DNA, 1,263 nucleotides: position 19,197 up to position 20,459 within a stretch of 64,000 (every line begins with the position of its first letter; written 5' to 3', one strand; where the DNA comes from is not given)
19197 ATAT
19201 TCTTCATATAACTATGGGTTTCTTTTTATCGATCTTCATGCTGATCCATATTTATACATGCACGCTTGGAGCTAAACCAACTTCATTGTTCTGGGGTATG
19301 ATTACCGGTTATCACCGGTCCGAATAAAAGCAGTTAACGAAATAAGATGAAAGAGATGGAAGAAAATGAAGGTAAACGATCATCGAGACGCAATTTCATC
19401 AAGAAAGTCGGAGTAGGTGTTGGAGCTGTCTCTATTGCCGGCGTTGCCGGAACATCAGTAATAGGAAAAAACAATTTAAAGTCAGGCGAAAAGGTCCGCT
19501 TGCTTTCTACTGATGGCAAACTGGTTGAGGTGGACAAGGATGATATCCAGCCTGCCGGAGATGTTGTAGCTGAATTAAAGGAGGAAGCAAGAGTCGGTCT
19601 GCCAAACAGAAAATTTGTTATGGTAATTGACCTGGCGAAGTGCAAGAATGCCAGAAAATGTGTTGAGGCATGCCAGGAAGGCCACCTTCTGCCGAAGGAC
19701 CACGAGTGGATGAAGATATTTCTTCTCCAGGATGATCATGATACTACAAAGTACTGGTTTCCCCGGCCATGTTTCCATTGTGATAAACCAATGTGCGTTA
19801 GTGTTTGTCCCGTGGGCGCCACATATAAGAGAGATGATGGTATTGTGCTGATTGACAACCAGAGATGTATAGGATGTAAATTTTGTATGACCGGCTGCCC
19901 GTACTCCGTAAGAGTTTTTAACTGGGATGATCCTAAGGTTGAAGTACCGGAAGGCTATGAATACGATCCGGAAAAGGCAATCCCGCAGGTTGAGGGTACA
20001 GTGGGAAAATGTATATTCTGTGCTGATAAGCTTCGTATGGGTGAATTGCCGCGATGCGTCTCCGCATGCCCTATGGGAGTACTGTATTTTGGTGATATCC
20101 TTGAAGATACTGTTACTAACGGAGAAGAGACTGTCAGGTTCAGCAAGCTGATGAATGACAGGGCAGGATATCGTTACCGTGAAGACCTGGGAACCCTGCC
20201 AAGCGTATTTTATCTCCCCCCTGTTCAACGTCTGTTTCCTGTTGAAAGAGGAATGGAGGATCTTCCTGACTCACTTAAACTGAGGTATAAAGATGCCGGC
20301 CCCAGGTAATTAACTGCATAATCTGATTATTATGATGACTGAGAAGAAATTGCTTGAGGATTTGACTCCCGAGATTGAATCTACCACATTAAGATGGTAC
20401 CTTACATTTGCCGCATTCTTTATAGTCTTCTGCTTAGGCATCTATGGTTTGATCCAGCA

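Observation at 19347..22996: NrfC/NrfD-like pair plus anchored unknown plus monohaem c, in ACIII-like gene order but with a minimal B subunit and one Cys-to-Ala cluster motif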

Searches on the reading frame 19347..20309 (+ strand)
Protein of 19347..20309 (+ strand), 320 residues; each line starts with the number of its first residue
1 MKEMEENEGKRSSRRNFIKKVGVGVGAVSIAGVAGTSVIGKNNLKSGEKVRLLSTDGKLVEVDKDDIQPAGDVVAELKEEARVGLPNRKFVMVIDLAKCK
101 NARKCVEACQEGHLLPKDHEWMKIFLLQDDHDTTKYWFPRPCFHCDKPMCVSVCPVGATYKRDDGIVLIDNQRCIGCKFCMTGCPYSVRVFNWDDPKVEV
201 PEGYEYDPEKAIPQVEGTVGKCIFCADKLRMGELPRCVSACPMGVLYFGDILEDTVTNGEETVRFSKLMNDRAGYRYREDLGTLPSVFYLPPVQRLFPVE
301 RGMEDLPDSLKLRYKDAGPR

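Call 3: search_protein_families(library=pfam, proteins=[window:19347-20309:+], max_evalue=0.01)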
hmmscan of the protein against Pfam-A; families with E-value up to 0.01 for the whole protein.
window:19347-20309:+ (320 aa): 13 families
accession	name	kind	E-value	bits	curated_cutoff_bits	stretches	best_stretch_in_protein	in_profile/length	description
PF13247.11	Fer4_11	-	1.2e-22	80.4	26.2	2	136-198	4-68/100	4Fe-4S dicluster domain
PF12838.12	Fer4_7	-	2e-13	51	27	2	173-245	1-52/52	4Fe-4S dicluster domain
PF12837.12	Fer4_6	-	9.6e-13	47.9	25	1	166-188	1-23/24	4Fe-4S binding domain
PF13237.11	Fer4_10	-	7.7e-12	45.4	25.5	2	167-242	2-53/53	4Fe-4S dicluster domain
PF13187.11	Fer4_9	-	3.3e-11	43.5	27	3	173-245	1-51/52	4Fe-4S dicluster domain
PF12797.12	Fer4_2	-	2e-08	34.1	24.5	1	166-186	2-22/22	4Fe-4S binding domain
PF00037.32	Fer4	-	1.4e-07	31.4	21.1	1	168-186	2-20/24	4Fe-4S binding domain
PF13183.11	Fer4_8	-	2.9e-07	31.4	27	1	172-245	3-68/68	4Fe-4S dicluster domain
PF12800.12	Fer4_4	-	1.3e-05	25.6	24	1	172-186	2-16/17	4Fe-4S binding domain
PF13484.11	Fer4_16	-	0.00062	20.9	30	0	172-186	51-65/66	4Fe-4S double cluster binding domain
PF14697.11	Fer4_21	-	0.001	19.6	35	1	169-188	3-23/59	4Fe-4S dicluster domain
PF25160.1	LdpA_Fe-S-bd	-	0.0035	17.5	27.6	1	144-187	4-41/49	LdpA Fe-S cluster-binding domain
PF13534.11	Fer4_17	-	0.0044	18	22.2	0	173-245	1-60/61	4Fe-4S dicluster domain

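Call 4: search_protein_families(library=ncbifam, proteins=[window:19347-20309:+], max_evalue=0.01)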
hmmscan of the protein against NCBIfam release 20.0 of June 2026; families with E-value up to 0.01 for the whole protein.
window:19347-20309:+ (320 aa): 58 families (the best 25 are shown)
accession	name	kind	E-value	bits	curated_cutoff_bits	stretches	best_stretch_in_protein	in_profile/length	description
NF045797.1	DsrO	equivalog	8.9e-55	185.7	200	1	73-290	27-234/235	sulfate reduction electron transfer complex DsrMKJOP subunit DsrO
NF011569.0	PRK14993.1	equivalog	5.7e-38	130.7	416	2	69-193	23-151/244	tetrathionate reductase subunit TtrB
NF041782.1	mnquin_red_QrcC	equivalog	8.2e-35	120.6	400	1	90-290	1-225/239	menaquinone reductase iron-sulfur cluster-binding subunit QrcC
TIGR03149.1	cyt_nit_nrfC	equivalog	1.1e-33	116.5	377.6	2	86-192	35-145/225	cytochrome c nitrite reductase Fe-S protein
NF041715.1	arsenate_red_ArrB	equivalog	2.7e-31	108.9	450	2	89-197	2-112/233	arsenate respiratory reductase iron-sulfur subunit ArrB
TIGR02951.1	DMSO_dmsB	equivalog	6.9e-29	101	214.1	1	92-253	4-155/161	DMSO/selenate family reductase complex B subunit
TIGR03478.1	DMSO_red_II_bet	subfamily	6.6e-26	91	480.7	2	136-195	125-185/321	DMSO reductase family type II enzyme, iron-sulfur subunit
NF045715.1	sulf_resp_HmcB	equivalog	8.4e-24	84.2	420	1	84-250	32-197/307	sulfate respiration complex iron-sulfur protein HmcB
NF008134.0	PRK10882.1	equivalog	6.6e-23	81.3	263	1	132-251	103-208/329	hydrogenase 2 operon protein HybA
NF042979.1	EthbenzDh_ebdB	equivalog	1.8e-21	76.4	740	2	136-192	147-204/354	ethylbenzene dehydrogenase subunit beta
NF038355.1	FDH3_beta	equivalog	3.5e-20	72.8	240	1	92-250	5-163/180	formate dehydrogenase FDH3 subunit beta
TIGR01582.1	FDH-beta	equivalog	2.5e-18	66.2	334.7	2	113-195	64-147/283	formate dehydrogenase subunit beta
TIGR01660.1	narH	equivalog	6.4e-18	64.4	524.05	1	131-199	172-241/492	nitrate reductase subunit beta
NF007382.0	PRK09898.1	equivalog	1.6e-14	53.9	213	1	140-196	121-178/208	ferredoxin-like protein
NF045766.1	PhenlGlyoxDHPadI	equivalog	2.8e-13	49.4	700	1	94-198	9-112/443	NADH-dependent phenylglyoxylate dehydrogenase subunit beta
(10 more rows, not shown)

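Call 6: search_solved_structures(query=window:19347-20309:+, max_evalue=0.001, show_alignments=3)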
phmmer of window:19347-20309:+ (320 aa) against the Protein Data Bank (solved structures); distinct sequences matched with E-value up to 0.001: 40.
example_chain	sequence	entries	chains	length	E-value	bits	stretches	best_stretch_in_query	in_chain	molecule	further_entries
2vpw_B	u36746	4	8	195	8.8e-27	97.1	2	89-190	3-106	NRFC PROTEIN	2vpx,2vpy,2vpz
6cz7_B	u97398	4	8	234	6.3e-25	91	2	90-196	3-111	4Fe-4S ferredoxin, iron-sulfur binding domain protein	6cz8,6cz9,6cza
2ivf_B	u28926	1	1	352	1.1e-20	77.1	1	136-192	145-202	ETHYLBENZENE DEHYDROGENASE BETA-SUBUNIT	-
1q16_B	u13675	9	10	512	6.9e-19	71.2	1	130-198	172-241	Respiratory nitrate reductase 1 beta chain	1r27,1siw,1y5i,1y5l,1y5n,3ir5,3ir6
6f0k_B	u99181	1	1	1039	7.5e-19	71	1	89-236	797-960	Fe-S-cluster-containing hydrogenase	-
4ydd_B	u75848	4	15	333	1.2e-18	70.4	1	134-192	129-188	DMSO reductase family type II enzyme, iron-sulfur subunit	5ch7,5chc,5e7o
1y4z_B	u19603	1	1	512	2.5e-18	69.3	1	130-198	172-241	Respiratory nitrate reductase 1 beta chain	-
3egw_B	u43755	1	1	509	6.2e-18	68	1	130-198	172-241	Respiratory nitrate reductase 1 beta chain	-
1kqf_B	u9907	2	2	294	6.9e-18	67.9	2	132-198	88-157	FORMATE DEHYDROGENASE, NITRATE-INDUCIBLE, IRON-SULFUR SUBUNIT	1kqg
8k9e_B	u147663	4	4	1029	2.1e-16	63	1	91-232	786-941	Fe-S-cluster-containing hydrogenase components 1-like protein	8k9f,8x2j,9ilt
6btm_B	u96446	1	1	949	1.5e-14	56.9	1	138-194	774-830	Alternative Complex III subunit B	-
6lod_B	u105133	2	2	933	3e-14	55.9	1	87-196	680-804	Fe-S-cluster-containing hydrogenase components 1-like protein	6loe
7qv7_B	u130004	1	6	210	6.1e-14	54.9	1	126-247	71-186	Hydrogen dependent carbon dioxide reductase subunit HycB4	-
4v4c_B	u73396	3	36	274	8.7e-14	54.4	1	89-195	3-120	Pyrogallol hydroxytransferase small subunit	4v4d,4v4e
7b04_A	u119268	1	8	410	2.1e-12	49.9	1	130-292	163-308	Nitrite oxidoreductase subunit B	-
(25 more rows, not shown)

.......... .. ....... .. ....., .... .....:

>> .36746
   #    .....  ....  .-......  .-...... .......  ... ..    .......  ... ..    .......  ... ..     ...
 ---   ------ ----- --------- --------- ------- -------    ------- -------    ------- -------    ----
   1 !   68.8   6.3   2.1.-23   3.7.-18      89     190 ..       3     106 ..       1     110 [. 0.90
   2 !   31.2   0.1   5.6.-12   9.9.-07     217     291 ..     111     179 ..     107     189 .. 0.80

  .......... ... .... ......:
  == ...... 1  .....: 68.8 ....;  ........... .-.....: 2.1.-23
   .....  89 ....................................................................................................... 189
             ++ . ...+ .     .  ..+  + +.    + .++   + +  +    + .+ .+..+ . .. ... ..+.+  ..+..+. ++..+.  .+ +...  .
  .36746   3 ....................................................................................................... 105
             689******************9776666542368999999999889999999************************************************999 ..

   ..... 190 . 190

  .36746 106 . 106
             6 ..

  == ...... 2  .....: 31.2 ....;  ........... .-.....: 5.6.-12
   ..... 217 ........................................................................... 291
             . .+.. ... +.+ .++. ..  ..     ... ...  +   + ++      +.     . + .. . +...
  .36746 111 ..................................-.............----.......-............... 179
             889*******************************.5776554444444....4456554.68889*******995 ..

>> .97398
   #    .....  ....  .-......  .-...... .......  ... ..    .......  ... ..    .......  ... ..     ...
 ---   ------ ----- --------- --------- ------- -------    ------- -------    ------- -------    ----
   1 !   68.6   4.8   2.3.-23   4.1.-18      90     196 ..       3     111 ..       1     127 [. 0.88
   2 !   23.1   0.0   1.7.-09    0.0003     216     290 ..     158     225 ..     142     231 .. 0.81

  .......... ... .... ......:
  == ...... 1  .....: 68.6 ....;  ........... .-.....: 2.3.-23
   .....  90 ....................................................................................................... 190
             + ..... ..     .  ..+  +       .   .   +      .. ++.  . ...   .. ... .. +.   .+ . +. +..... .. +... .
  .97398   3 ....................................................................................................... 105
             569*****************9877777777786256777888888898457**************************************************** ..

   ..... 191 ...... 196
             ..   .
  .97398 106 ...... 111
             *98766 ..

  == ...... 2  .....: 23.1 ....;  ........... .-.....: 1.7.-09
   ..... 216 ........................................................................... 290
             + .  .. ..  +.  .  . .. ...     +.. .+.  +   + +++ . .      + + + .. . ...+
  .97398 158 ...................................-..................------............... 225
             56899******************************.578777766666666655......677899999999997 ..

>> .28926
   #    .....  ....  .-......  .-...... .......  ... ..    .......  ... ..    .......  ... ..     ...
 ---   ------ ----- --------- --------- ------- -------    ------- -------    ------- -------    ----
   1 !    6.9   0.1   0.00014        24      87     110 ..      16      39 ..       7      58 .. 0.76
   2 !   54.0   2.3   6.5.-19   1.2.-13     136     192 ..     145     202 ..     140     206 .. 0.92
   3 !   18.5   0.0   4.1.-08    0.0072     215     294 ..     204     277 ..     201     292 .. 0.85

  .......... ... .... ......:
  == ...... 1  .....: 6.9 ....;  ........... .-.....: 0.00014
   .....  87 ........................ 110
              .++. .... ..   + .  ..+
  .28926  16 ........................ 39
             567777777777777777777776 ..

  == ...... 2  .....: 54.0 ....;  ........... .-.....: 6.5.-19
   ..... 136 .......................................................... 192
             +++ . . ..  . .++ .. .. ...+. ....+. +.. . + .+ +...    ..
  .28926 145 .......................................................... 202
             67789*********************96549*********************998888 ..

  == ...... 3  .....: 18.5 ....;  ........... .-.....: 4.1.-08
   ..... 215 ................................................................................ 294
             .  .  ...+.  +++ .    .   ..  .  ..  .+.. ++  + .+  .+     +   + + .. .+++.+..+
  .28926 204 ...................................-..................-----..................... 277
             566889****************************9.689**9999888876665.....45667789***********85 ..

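Call 9: find_homologous_proteins(query=window:19347-20309:+, max_evalue=1e-20)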
Query window:19347-20309:+ (320 aa): 4890 proteins with E <= 1e-20 among 7327 candidates; the best 120 are listed.
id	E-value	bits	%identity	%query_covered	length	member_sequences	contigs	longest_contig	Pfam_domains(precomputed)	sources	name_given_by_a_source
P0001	2.7e-201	686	90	100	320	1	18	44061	PF12797.13,PF12837.13,PF13247.12,PF00037.33,PF12838.13,PF13237.12,PF13183.12,PF12800.13,PF13187.12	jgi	jgi:Fe-S-cluster-containing dehydrogenase component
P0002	1.2e-200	684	89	100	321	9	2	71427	PF12797.13,PF12837.13,PF13247.12,PF00037.33,PF12838.13,PF13237.12,PF13183.12,PF12800.13,PF13187.12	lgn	-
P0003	3.2e-200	682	89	100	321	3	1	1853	PF12797.13,PF12837.13,PF13247.12,PF00037.33,PF12838.13,PF13237.12,PF13183.12,PF12800.13,PF13187.12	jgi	jgi:Fe-S-cluster-containing dehydrogenase component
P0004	4.2e-198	675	88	100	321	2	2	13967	PF12797.13,PF12837.13,PF13247.12,PF00037.33,PF12838.13,PF13237.12,PF13183.12,PF13187.12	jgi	jgi:Fe-S-cluster-containing dehydrogenase component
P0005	3.6e-183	626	81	100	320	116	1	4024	PF12797.13,PF12837.13,PF13247.12,PF00037.33,PF12838.13,PF13237.12,PF13183.12,PF13187.12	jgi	-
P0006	5.7e-183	625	83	100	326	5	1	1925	PF12797.13,PF12837.13,PF13247.12,PF00037.33,PF12838.13,PF13237.12,PF13183.12,PF12800.13,PF13187.12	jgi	-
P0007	1.4e-181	621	81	100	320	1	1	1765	PF12797.13,PF12837.13,PF13247.12,PF00037.33,PF12838.13,PF13237.12,PF13183.12,PF12800.13,PF13187.12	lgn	-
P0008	1.6e-181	621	80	100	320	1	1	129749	PF12797.13,PF12837.13,PF13247.12,PF00037.33,PF12838.13,PF13237.12,PF13183.12,PF12800.13,PF13187.12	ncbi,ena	-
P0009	9.3e-181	618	81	100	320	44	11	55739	PF12797.13,PF12837.13,PF13247.12,PF00037.33,PF12838.13,PF13237.12,PF13183.12,PF13187.12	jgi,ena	-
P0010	1.7e-180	617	80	100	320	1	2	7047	PF12797.13,PF12837.13,PF13247.12,PF00037.33,PF12838.13,PF13237.12,PF13183.12,PF12800.13,PF13187.12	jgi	jgi:Fe-S-cluster-containing dehydrogenase component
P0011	3.3e-180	616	80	100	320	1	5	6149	PF12797.13,PF12837.13,PF13247.12,PF00037.33,PF12838.13,PF13237.12,PF13183.12,PF12800.13,PF13187.12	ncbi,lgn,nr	ncbi:MAG: 4Fe-4S dicluster domain-containing protein [Bacteroidales bacterium]|nr:4Fe-4S dicluster d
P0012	3.5e-180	616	80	100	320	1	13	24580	PF12797.13,PF12837.13,PF13247.12,PF00037.33,PF12838.13,PF13237.12,PF13183.12,PF12800.13,PF13187.12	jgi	jgi:Fe-S-cluster-containing dehydrogenase component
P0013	3.7e-180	616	80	100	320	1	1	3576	PF12797.13,PF12837.13,PF13247.12,PF00037.33,PF12838.13,PF13237.12,PF13183.12,PF12800.13,PF13187.12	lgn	-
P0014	4.3e-180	616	81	99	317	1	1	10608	PF12797.13,PF12837.13,PF13247.12,PF00037.33,PF12838.13,PF13237.12,PF13183.12,PF13187.12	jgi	-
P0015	5.2e-180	616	80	100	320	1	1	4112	PF12797.13,PF12837.13,PF13247.12,PF00037.33,PF12838.13,PF13237.12,PF13183.12,PF12800.13,PF13187.12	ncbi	-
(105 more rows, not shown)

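Call 47: predict_structure(alignment_id=A2)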
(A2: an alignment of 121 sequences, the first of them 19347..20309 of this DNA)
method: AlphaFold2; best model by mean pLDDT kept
length: 320 residues; sequences in the alignment: 121
mean_pLDDT: 36.4   pTM: 0.28
mean pLDDT of the five models: 36.4, 34.7, 34.3, 34.3, 31.9
residues with pLDDT >= 90: 0; 70-90: 3; 50-70: 28; < 50: 289
segments of 3 or more residues with pLDDT < 50: 1-44, 51-60, 69-82, 84-201, 204-302, 317-320
pLDDT, mean of each block of 10 residues (from residue 1): 24 26 24 26 54 42 57 45 42 46 40 29 30 34 30 42 47 41 31 31 45 33 34 39 34 25 27 22 21 33 61 51
secondary structure, 60 per line:
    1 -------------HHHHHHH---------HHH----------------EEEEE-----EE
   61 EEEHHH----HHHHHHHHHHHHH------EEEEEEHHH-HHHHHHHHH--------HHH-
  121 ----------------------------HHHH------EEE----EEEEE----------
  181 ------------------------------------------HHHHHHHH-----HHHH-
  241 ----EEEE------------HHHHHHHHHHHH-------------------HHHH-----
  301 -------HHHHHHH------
elements in order: H14-20 E49-53 E59-63 H71-83 E90-95 H100-108 H149-152 E159-161 E166-170 H223-230 H236-239 E245-248 H261-272 H292-295 H308-314
